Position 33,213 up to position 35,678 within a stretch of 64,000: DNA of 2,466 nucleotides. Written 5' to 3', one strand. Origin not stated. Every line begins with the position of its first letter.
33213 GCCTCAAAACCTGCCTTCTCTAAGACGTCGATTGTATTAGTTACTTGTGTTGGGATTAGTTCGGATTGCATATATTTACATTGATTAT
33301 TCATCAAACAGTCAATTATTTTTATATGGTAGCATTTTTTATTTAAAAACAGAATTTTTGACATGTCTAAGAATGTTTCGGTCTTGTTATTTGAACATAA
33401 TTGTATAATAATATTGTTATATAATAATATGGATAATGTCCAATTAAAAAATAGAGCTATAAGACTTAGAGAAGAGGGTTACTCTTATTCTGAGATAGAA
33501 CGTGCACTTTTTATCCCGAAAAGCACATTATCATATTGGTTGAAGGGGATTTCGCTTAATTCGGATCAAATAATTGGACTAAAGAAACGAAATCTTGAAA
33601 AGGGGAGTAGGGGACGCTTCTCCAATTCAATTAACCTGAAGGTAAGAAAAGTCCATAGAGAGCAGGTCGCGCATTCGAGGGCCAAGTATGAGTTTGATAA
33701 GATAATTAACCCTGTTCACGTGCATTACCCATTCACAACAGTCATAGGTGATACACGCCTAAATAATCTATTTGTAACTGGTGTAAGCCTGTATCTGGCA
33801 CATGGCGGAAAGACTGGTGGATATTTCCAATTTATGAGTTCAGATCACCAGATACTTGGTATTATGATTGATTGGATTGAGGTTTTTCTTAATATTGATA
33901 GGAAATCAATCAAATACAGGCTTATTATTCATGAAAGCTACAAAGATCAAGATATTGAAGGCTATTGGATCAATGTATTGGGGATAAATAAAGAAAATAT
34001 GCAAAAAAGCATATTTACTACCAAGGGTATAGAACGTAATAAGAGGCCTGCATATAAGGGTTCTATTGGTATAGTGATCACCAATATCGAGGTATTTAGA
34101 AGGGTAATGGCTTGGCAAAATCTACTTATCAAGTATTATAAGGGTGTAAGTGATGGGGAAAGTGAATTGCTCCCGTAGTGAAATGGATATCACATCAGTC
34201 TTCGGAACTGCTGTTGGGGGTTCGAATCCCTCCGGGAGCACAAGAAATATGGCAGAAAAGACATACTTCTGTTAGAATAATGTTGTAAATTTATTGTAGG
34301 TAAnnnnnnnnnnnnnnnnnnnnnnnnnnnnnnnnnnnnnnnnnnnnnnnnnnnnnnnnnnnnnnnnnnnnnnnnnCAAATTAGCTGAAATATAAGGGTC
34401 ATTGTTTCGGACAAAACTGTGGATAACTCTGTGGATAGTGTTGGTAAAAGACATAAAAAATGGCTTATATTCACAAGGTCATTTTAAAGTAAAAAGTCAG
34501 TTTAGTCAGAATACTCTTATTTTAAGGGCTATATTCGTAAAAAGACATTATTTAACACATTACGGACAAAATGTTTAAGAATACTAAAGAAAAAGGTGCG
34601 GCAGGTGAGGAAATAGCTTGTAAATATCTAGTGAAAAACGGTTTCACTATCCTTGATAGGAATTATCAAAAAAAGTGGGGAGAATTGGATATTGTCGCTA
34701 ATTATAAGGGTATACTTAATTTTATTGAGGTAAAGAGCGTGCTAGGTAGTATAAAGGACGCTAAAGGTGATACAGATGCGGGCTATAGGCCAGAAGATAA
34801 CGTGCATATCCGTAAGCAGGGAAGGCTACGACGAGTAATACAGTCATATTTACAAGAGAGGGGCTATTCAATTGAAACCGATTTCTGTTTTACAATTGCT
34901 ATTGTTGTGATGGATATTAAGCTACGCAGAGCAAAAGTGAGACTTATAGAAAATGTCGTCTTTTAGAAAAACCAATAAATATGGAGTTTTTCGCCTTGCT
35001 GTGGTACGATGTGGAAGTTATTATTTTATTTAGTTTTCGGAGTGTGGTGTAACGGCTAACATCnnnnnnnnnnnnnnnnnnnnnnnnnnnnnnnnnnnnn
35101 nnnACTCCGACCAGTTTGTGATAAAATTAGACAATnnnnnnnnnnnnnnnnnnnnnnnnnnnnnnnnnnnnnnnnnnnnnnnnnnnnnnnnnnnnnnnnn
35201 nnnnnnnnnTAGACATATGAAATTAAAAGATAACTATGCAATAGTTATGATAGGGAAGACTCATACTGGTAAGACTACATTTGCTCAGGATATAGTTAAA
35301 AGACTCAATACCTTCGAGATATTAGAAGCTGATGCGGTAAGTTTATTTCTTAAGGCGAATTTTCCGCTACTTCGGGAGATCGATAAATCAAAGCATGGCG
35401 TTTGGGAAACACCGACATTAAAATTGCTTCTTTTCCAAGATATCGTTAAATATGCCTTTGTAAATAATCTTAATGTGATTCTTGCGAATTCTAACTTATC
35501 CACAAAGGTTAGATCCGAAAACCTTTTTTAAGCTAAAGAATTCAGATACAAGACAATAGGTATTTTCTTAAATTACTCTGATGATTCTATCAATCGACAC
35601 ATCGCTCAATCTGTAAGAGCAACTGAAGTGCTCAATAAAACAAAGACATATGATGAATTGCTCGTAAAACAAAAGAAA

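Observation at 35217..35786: P-loop NTPase gene interrupted by an in-frame TAA, with 84 further codons open in the same frame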

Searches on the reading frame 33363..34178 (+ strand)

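Call 62: search_protein_families(library=pfam, proteins=[window:33363-34178:+], max_evalue=0.001)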
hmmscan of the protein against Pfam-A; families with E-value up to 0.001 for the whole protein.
window:33363-34178:+ (271 aa): 1 family
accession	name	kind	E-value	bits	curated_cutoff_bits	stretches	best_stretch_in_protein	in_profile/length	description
PF13384.12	HTH_23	-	0.00043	20.5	24.6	1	31-61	9-39/50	Homeodomain-like domain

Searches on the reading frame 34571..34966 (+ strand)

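Call 62: search_protein_families(library=pfam, proteins=[window:34571-34966:+], max_evalue=0.001)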
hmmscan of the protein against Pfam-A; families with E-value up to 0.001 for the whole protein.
window:34571-34966:+ (131 aa): 1 family
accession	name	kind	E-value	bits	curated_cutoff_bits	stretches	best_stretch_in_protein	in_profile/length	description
PF02021.23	UPF0102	-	2.6e-18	66.6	23.6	1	12-97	1-72/80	Uncharacterised protein family UPF0102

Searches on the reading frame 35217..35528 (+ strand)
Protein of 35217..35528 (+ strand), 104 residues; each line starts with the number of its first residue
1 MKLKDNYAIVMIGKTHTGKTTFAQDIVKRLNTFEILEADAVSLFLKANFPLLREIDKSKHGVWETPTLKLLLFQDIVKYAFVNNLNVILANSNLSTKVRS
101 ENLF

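Call 5: search_protein_families(library=pfam, proteins=[window:35217-35528:+], max_evalue=1)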
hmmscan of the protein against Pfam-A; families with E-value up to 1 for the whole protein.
seq(104 aa): 15 families
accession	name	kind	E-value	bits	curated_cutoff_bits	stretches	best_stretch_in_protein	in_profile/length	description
PF13671.12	AAA_33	-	0.0007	20.3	27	1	9-100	2-86/143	AAA domain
PF13238.12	AAA_18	-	0.0099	16.8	29.4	1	9-65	1-54/128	AAA domain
PF13173.12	AAA_14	-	0.019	15.4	27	1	6-58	2-57/129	AAA domain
PF00004.35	AAA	-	0.029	15.3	21.2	1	10-44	2-35/131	ATPase family associated with various cellular activities (AAA)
PF00910.28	RNA_helicase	-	0.033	15.1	21.5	1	9-32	1-24/105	RNA helicase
PF12775.13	AAA_7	-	0.036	14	25.8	1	3-33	30-60/181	P-loop containing dynein motor region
PF02367.23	TsaE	-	0.04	14.3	26.6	1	3-32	18-47/128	Threonylcarbamoyl adenosine biosynthesis protein TsaE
PF13401.12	AAA_22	-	0.058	14.1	27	1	6-35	5-36/130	AAA domain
PF20720.3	nSTAND3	-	0.074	13.2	27.2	1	2-41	13-54/155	Novel STAND NTPase 3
PF07632.16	Sde182_NH-like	-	0.088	12.8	26.8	1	12-63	136-186/268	Cellulose-binding Sde182, nucleoside hydrolase-like domain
PF10662.15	PduV-EutP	-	0.095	12.9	21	1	9-28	4-23/143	Ethanolamine utilisation - propanediol utilisation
PF13479.12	AAA_24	-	0.096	13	27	1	6-26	2-22/195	AAA domain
PF01591.24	6PF2K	-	0.1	12.4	27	1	6-33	13-40/223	6-phosphofructo-2-kinase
PF19975.5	DO-GTPase1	-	0.16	11.6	27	1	10-33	1-24/271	Double-GTPase 1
PF01057.23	Parvo_NS1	-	0.17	11.3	20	1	8-39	115-146/271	Parvovirus non-structural protein NS1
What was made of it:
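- On Pfam AAA_33 (PF13671): The read-through product scores 25.8 bits (E 1.5e-5) and the N-part alone 20.3 bits (call 5).
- Closest known: Pfam AAA_33. Different: The window protein scores 25.8 bits, below the Pfam cut-off of 27 (call 5).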
